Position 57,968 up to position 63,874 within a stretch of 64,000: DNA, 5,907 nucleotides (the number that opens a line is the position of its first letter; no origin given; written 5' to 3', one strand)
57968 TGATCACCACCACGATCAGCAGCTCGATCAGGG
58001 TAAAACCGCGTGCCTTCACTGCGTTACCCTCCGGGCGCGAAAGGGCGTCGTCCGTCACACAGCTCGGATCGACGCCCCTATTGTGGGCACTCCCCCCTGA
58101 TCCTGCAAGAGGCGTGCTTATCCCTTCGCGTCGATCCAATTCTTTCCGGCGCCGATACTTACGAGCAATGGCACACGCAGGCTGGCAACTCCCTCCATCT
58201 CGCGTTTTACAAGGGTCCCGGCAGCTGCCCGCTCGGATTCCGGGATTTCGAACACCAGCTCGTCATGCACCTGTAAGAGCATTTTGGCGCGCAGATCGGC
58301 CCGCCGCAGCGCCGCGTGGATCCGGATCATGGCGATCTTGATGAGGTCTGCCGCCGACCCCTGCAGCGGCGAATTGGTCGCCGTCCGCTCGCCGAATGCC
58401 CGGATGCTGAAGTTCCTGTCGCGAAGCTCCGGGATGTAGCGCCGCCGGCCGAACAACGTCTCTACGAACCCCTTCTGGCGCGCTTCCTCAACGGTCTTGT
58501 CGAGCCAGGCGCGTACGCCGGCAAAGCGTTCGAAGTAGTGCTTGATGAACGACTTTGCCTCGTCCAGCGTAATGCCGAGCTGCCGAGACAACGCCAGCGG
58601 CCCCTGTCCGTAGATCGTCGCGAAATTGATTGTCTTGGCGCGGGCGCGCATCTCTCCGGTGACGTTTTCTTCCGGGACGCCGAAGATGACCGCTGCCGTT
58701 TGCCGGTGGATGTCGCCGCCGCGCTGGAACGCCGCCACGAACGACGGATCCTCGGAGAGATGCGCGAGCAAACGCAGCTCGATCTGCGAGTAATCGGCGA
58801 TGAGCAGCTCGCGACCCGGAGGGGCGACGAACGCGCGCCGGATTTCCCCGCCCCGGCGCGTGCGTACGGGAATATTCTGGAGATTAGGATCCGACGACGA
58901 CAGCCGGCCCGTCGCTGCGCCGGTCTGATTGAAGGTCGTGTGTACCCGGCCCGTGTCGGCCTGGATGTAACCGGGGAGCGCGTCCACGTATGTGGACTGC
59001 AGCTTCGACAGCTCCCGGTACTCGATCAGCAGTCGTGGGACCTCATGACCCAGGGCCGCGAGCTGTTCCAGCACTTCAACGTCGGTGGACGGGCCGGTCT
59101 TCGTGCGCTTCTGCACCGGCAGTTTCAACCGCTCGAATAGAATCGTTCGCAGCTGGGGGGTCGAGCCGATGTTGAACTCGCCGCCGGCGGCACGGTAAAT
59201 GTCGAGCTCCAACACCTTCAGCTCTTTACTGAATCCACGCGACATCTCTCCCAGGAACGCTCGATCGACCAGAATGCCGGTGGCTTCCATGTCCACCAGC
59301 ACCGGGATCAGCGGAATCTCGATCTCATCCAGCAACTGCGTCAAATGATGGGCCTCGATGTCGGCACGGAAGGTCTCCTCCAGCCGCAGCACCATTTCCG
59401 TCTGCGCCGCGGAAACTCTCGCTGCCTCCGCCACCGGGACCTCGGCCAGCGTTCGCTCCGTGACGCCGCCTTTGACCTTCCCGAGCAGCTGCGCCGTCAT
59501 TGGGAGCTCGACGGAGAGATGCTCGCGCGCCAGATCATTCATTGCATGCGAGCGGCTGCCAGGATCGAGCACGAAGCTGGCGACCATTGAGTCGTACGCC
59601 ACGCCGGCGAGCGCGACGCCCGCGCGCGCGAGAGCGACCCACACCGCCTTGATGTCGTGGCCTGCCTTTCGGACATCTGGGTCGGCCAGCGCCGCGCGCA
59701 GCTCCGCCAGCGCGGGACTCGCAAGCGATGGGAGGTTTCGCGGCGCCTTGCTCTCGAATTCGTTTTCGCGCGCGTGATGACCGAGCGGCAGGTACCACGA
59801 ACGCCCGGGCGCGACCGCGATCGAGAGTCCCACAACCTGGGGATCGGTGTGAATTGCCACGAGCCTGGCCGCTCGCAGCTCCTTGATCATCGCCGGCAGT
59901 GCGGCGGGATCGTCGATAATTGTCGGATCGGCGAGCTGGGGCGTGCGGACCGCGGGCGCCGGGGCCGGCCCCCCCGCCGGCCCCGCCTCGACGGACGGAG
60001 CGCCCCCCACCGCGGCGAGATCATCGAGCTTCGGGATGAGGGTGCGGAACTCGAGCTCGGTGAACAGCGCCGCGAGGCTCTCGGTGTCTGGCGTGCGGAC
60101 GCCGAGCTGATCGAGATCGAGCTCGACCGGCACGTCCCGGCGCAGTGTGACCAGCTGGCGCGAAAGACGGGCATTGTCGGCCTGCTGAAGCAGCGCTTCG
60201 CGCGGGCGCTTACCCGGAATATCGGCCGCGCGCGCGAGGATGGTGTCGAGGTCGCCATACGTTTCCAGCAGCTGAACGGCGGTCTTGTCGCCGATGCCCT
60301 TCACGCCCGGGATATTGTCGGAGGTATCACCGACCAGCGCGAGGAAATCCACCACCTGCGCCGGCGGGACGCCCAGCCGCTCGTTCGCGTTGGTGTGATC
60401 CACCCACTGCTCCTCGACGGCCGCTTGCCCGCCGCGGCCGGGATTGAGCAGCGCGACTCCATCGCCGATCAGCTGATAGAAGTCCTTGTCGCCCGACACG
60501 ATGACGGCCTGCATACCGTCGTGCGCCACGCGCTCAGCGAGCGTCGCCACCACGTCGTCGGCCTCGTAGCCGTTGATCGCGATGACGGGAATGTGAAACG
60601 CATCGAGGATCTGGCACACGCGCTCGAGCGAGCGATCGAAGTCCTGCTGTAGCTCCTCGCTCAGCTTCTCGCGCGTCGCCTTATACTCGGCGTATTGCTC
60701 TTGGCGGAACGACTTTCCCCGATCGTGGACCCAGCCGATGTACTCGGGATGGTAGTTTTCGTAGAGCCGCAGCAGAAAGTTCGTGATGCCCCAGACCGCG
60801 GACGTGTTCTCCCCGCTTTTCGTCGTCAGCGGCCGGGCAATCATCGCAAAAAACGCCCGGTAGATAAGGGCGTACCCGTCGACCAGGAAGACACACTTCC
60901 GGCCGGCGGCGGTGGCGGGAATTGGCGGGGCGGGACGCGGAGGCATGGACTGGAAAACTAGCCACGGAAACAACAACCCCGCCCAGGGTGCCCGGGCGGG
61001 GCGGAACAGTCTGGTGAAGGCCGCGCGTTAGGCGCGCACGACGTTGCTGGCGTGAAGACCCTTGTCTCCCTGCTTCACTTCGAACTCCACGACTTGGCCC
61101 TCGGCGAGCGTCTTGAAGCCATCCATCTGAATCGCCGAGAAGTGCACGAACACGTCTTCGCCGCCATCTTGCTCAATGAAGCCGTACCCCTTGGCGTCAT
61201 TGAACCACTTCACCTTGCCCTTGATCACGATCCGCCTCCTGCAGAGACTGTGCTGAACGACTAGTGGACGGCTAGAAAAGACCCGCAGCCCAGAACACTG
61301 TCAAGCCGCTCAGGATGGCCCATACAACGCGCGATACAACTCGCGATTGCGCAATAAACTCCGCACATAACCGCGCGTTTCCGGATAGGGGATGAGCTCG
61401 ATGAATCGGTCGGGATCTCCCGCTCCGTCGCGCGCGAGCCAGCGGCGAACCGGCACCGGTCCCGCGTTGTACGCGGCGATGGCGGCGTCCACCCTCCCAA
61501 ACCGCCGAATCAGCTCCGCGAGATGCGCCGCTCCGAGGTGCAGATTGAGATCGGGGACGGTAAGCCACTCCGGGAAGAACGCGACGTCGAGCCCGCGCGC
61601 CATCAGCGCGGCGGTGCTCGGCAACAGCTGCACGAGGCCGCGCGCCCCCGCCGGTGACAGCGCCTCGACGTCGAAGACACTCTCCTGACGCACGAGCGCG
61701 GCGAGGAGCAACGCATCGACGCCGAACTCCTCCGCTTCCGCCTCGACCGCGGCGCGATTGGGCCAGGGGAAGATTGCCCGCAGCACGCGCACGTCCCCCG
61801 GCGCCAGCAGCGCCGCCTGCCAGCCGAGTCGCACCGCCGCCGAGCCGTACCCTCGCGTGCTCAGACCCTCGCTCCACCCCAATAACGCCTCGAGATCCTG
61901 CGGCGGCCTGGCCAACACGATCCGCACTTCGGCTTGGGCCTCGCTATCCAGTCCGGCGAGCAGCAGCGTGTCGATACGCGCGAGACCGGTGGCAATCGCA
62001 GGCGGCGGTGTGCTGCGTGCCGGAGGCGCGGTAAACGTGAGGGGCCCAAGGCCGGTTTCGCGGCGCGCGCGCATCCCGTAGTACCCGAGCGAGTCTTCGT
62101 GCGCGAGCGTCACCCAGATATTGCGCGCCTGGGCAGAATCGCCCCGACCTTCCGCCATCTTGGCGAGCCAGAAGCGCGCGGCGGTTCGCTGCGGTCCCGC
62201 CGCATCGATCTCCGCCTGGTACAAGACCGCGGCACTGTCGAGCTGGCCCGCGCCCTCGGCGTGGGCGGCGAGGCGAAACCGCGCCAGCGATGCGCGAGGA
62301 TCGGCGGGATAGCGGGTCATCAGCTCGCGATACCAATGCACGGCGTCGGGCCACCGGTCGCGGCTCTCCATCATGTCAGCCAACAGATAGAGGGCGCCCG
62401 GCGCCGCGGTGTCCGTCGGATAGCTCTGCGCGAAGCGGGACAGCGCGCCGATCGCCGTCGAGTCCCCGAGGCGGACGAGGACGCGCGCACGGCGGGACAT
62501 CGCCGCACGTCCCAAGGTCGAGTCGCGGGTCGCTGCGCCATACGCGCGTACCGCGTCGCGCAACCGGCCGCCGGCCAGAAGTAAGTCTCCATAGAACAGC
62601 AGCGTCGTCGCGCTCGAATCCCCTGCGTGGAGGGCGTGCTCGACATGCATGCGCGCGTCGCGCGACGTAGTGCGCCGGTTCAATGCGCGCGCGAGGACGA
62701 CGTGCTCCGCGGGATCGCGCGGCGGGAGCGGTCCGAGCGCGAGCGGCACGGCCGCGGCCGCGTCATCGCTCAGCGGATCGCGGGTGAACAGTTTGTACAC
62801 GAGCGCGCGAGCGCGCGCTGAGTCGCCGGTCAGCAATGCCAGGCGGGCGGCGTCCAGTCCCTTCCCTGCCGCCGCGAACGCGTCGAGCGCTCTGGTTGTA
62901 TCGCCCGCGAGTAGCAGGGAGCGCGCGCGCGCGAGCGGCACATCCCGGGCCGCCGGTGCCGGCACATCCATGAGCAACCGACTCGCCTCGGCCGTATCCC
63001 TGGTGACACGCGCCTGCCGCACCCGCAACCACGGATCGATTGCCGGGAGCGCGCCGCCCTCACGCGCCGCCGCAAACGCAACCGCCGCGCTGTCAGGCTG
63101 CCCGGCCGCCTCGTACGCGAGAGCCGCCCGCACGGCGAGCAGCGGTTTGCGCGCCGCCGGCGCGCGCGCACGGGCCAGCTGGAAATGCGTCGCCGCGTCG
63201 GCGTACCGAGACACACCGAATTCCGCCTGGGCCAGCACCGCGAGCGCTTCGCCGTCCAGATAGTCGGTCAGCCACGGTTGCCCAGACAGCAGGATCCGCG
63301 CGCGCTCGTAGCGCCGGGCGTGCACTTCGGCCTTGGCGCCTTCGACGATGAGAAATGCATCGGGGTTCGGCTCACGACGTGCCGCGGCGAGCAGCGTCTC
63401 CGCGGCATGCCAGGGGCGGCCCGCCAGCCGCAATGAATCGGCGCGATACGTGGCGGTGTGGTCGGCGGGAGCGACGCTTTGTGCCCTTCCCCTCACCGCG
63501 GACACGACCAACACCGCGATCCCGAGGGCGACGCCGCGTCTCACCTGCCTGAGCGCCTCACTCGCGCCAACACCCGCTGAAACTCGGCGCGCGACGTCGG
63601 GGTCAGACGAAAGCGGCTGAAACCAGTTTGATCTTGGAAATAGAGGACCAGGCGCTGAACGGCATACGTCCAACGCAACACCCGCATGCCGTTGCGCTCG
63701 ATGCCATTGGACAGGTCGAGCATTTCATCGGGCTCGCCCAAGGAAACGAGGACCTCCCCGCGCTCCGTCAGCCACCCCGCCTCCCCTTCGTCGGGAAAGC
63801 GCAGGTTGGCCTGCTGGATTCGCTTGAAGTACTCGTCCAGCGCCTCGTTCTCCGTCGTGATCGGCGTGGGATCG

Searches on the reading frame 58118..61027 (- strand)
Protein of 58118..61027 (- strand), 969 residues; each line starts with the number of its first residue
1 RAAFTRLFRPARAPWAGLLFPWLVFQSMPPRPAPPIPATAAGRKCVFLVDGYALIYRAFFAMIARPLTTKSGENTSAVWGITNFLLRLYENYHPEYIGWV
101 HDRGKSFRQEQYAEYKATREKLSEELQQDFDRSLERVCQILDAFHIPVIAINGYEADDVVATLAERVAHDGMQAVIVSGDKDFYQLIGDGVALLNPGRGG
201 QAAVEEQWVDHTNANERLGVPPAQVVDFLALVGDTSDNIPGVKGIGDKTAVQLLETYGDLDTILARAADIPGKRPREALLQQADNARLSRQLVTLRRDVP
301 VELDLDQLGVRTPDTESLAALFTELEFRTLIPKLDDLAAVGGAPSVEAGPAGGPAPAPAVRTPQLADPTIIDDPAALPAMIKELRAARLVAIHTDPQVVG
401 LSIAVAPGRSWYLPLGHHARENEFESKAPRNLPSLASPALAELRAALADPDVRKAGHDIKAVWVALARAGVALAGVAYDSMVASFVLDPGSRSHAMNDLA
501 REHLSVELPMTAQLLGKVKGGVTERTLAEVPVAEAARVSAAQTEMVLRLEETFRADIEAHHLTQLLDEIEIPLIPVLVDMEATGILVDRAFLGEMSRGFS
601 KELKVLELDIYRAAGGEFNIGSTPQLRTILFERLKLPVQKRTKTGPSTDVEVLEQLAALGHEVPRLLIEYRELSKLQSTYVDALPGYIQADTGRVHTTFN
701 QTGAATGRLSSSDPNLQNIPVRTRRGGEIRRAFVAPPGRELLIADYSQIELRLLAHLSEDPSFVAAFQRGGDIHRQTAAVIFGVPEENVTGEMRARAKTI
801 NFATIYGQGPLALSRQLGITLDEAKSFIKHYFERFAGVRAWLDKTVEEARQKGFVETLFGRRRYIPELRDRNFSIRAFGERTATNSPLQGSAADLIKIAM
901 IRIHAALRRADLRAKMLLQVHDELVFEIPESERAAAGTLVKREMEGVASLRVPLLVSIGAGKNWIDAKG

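Call 76: search_protein_families(library=pfam, proteins=[window:58118-61027:-], max_evalue=0.00001)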
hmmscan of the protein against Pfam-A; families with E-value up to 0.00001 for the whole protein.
window:58118-61027:- (969 aa): 5 families
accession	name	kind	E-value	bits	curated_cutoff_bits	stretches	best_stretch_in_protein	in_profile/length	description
PF00476.26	DNA_pol_A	-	9.6e-157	522.2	34.3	1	591-965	3-380/381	DNA polymerase family A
PF02739.22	5_3_exonuc_N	-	9.7e-46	155.9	34.3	1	46-207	2-157/164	5'-3' exonuclease, N-terminal resolvase-like domain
PF01367.25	5_3_exonuc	-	2.9e-34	117.9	40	1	220-316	1-97/97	5'-3' exonuclease, C-terminal SAM fold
PF22619.2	DNA_polI_exo1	-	3e-11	43.7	27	1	442-517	39-114/140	DNA polymerase I, ribonuclease H-like domain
PF01612.26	DNA_pol_A_exo1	-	1.8e-06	28.3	23.6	1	369-554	2-169/173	3'-5' exonuclease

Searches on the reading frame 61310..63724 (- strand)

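Call 76: search_protein_families(library=pfam, proteins=[window:61310-63724:-], max_evalue=0.00001)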
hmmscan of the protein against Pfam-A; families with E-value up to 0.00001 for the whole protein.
window:61310-63724:- (804 aa): 1 family
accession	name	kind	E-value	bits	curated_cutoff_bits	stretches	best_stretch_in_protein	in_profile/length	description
PF01464.25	SLT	-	8.2e-23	80.6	21.3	1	661-772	4-114/117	Transglycosylase SLT domain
